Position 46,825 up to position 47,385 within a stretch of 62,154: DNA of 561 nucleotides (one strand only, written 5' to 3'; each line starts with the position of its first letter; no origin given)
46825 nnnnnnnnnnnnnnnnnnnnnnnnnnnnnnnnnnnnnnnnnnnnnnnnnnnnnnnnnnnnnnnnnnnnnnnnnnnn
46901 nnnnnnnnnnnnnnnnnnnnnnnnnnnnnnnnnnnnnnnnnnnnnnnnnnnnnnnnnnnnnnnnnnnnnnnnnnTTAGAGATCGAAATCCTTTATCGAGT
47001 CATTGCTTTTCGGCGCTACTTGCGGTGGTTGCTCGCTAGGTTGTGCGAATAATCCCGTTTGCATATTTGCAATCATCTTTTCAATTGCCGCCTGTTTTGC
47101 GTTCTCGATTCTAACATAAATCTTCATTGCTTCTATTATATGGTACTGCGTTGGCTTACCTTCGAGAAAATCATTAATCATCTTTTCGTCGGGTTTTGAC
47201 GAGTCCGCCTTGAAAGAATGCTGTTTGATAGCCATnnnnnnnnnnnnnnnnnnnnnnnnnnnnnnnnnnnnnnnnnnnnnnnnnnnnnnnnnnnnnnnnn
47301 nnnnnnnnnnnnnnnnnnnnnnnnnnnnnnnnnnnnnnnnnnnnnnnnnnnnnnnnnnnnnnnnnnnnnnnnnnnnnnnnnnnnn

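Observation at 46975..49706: Plasmid-style maintenance module: Rep-like wHTH protein, actin-like ParM ATPase, small ParR-like adaptor and a repeat-rich candidate centromere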

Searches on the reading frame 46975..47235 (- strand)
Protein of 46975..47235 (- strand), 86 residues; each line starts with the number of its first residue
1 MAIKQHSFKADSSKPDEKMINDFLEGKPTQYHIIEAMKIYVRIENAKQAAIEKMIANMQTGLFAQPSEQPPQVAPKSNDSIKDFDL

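Call 4: search_protein_families(library=pfam, proteins=[window:46975-47235:-], max_evalue=1)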
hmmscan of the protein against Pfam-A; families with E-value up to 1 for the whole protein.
window:46975-47235:- (86 aa): 1 family
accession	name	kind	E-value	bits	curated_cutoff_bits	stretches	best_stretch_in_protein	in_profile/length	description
PF20764.2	DUF6837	-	0.18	12.4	22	1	28-60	16-48/73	Domain of unknown function (DUF6837)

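Call 5: search_protein_families(library=phrogs, proteins=[window:46975-47235:-], max_evalue=0.1)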
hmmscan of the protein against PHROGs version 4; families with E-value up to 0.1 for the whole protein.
window:46975-47235:- (86 aa): 1 family
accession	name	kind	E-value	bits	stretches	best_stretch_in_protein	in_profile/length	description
phrog_23789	-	unknown function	6.6e-57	190.6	1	1-86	1-86/86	-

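Call 17: find_homologous_proteins(query=window:46975-47235:-, max_evalue=0.01)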
Query window:46975-47235:- (86 aa): 27 proteins with E <= 0.01 among 27 candidates.
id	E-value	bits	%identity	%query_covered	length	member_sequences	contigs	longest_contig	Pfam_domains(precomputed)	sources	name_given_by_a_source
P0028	3.2e-48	179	99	100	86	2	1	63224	-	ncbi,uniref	ncbi:hypothetical protein WBU96_28230 [Bacillus albus]|uniref:hypothetical protein n=1 Tax=Bacillus 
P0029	1.0e-43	164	87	100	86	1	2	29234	-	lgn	-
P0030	1.0e-43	164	92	100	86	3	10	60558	-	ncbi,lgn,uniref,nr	ncbi:hypothetical protein AT278_14165 [Bacillus cereus]|uniref:hypothetical protein n=1 Tax=Bacillus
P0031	2.5e-43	163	86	100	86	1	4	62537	-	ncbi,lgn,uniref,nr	ncbi:hypothetical protein [Bacillus thuringiensis]|uniref:hypothetical protein n=1 Tax=Bacillus thur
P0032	8.7e-43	161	87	100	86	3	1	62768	-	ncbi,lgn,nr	ncbi:hypothetical protein P4L29_22800 [Bacillus cereus]|nr:hypothetical protein [Bacillus cereus]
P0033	1.3e-42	161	86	100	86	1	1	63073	-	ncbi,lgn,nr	ncbi:hypothetical protein P9Z84_29505 [Bacillus cereus]|nr:hypothetical protein [Bacillus cereus]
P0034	2.5e-42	160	86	100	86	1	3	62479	-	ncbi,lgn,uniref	ncbi:hypothetical protein MKX31_28065 [Bacillus sp. FSL M8-0063]|uniref:hypothetical protein n=1 Tax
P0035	3.4e-42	159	85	100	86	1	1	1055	-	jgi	jgi:hypothetical protein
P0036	5.1e-40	153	81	100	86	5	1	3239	-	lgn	-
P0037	1.3e-38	148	80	100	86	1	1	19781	-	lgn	-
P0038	2.1e-37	144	79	100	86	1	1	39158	-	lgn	-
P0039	2.0e-36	141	78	100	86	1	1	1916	-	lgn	-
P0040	2.1e-36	141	78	100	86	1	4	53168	-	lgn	-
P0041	3.8e-36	140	73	100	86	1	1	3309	-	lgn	-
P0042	9.7e-36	139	76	100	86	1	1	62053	-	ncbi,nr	ncbi:Uncharacterized protein BCRIVMBC845_06463 [Bacillus cereus]|nr:Uncharacterized protein BCRIVMBC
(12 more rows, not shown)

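Call 23: search_solved_structures(query=A2, max_evalue=10, show_alignments=3)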
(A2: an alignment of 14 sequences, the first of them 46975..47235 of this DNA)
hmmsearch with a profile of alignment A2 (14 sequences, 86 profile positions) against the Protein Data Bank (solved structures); distinct sequences matched with E-value up to 10: 23.
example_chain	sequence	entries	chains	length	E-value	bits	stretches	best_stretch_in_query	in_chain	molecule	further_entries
9sr0_A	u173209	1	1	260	0.22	15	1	32-57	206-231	Vinculin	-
3s90_A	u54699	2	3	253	0.22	14.9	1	32-57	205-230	Vinculin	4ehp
5y04_A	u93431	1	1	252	0.22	14.9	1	32-57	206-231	Vinculin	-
3tj5_A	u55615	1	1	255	0.22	14.9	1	32-57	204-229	Vinculin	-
3tj6_A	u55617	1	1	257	0.23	14.9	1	32-57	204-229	Vinculin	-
3rf3_A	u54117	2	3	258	0.23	14.9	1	32-57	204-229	Vinculin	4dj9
1rkc_A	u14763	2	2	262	0.23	14.9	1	32-57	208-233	Vinculin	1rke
1ydi_A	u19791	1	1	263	0.23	14.9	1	32-57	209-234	vinculin isoform VCL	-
1syq_A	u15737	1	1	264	0.23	14.9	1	32-57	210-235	vinculin isoform VCL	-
2gww_A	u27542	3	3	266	0.24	14.8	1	32-57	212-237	vinculin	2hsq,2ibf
2gdc_A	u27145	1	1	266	0.39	14.2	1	32-57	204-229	Vinculin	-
1t01_A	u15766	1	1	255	0.4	14.1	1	32-57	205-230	unnamed protein product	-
4e17_A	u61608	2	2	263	0.42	14.1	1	32-57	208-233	Vinculin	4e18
1zvz_A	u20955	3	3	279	0.45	13.9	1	32-57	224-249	Vinculin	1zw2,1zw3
1u6h_A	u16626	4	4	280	0.46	13.9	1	32-57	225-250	Vinculin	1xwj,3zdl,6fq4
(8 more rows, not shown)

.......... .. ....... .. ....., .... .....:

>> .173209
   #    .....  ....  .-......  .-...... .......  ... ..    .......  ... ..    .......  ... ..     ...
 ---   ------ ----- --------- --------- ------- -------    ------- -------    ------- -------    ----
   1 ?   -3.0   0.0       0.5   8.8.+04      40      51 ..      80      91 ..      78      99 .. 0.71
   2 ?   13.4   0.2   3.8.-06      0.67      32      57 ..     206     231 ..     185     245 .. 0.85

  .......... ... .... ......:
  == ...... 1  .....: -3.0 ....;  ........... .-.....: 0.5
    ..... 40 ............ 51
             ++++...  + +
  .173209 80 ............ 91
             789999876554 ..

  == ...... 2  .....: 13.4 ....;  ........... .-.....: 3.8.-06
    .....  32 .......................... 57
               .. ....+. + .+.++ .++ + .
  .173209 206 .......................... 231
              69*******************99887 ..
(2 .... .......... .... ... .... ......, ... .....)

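Call 37: predict_structure(alignment_id=A2)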
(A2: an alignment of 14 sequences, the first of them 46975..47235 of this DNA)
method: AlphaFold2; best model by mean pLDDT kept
length: 86 residues; sequences in the alignment: 14
mean_pLDDT: 71.6   pTM: 0.41
mean pLDDT of the five models: 71.6, 71.0, 69.3, 68.7, 63.5
residues with pLDDT >= 90: 22; 70-90: 26; 50-70: 16; < 50: 22
segments of 3 or more residues with pLDDT < 50: 65-79, 84-86
pLDDT, mean of each block of 10 residues (from residue 1): 56 78 82 92 96 88 51 47 43
secondary structure, 60 per line:
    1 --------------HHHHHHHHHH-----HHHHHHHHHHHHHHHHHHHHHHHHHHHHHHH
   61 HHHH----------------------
elements in order: H15-24 H30-64

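Call 42: fold_search(model_id=the predicted structure, library=pdb)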
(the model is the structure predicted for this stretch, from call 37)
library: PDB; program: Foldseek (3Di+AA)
matches with E <= 10: 2; with E <= 0.001: 0
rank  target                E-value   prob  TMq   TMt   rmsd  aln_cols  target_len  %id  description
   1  8yqt_J                7.0e+00  0.03  0.19  0.04  16.6        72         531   18  African swine fever virus RNA Polymerase-M1249L complex2 (released 2024-11-06)
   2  9c7z_A                1.0e+01  0.14  0.41  0.52   7.0        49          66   14  Hallucinated C3 protein assembly HALC3_919 (released 2025-05-21)

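Call 74: search_protein_families(library=pfam, alignment_id=A6, max_evalue=5)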
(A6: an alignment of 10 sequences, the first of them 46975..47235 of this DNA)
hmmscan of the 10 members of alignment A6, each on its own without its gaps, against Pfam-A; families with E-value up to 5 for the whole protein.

A. member 1, window:46975-47235:- (86 aa): 1 family
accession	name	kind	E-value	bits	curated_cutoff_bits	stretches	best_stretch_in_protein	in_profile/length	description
PF20764.2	DUF6837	-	0.18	12.4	22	1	28-60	16-48/73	Domain of unknown function (DUF6837)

B. families by the number of members that match (of 10 scanned): 8 families
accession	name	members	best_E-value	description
PF19807.5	DUF6290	1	0.00058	Family of unknown function (DUF6290)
PF00177.27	Ribosomal_S7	1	0.0074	Ribosomal protein S7p/S5e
PF01402.27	RHH_1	1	0.025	Ribbon-helix-helix protein, copG family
PF20291.3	MC5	1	0.033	ABC-three component (ABC-3C) system Middle Component 5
PF02436.23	PYC_OADA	1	0.048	Conserved carboxylase domain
PF11691.13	DUF3288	1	0.049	Protein of unknown function (DUF3288)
PF22506.2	Cj1289-like_C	1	0.051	Cj1289-like, C-terminal domain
PF20764.2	DUF6837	1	0.18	Domain of unknown function (DUF6837)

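Call 75: search_solved_structures(query=A6, max_evalue=10, show_alignments=3)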
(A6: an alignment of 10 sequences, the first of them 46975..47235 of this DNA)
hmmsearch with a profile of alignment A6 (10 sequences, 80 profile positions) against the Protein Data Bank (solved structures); distinct sequences matched with E-value up to 10: 5.
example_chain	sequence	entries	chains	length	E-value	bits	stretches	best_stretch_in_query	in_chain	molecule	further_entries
2q2k_A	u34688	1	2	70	0.002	21.6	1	4-40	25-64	Hypothetical protein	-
7rkc_A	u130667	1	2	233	0.16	15.5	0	31-56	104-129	D_3_633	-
8tm9_A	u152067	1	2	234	0.31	14.5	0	33-56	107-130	D_3_633_8x peptide bound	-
8tlp_A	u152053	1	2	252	0.42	14.1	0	33-56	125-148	D_3_633_8x, no peptide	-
6nr8_2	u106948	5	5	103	0.77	13.3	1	13-57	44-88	Prefoldin subunit 2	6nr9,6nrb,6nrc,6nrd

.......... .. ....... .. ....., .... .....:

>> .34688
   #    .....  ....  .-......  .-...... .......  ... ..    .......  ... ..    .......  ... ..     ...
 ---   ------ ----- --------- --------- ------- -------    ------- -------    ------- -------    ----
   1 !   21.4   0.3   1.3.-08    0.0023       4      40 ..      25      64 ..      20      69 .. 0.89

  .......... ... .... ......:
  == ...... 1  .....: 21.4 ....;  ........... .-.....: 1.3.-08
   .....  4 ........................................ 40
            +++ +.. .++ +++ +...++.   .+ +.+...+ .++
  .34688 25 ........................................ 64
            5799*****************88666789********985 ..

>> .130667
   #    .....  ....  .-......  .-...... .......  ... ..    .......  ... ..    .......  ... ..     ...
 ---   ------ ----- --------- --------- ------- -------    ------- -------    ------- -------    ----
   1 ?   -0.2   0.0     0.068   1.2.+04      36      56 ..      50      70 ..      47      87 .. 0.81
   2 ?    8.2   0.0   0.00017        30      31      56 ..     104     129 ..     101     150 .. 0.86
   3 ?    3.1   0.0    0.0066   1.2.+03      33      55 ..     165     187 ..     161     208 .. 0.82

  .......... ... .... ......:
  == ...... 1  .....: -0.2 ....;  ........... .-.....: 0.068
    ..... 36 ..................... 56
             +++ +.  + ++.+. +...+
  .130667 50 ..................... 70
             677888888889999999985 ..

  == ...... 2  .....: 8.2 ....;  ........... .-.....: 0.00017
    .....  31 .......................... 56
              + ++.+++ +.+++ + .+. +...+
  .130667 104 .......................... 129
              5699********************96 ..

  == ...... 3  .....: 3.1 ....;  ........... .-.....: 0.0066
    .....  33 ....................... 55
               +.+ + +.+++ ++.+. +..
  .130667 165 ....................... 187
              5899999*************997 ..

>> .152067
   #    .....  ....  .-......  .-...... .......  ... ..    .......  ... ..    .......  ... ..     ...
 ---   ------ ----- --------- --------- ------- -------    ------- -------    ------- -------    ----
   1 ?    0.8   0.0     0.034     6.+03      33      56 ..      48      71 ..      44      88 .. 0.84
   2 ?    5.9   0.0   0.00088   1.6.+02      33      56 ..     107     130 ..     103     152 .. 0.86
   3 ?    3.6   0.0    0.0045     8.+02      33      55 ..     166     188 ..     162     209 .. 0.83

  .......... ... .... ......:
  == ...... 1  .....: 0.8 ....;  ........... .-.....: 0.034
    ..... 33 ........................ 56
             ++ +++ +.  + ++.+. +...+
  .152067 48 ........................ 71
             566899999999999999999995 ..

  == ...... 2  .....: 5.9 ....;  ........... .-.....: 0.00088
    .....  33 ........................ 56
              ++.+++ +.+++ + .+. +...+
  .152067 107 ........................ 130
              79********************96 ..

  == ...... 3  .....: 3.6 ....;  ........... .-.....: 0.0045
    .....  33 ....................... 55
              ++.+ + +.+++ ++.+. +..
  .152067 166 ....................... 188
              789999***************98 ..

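Call 80: search_protein_families(library=ncbifam, proteins=[window:46975-47235:-], max_evalue=0.01)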
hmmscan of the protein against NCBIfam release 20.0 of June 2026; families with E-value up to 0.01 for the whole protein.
window:46975-47235:- (86 aa): 0 families
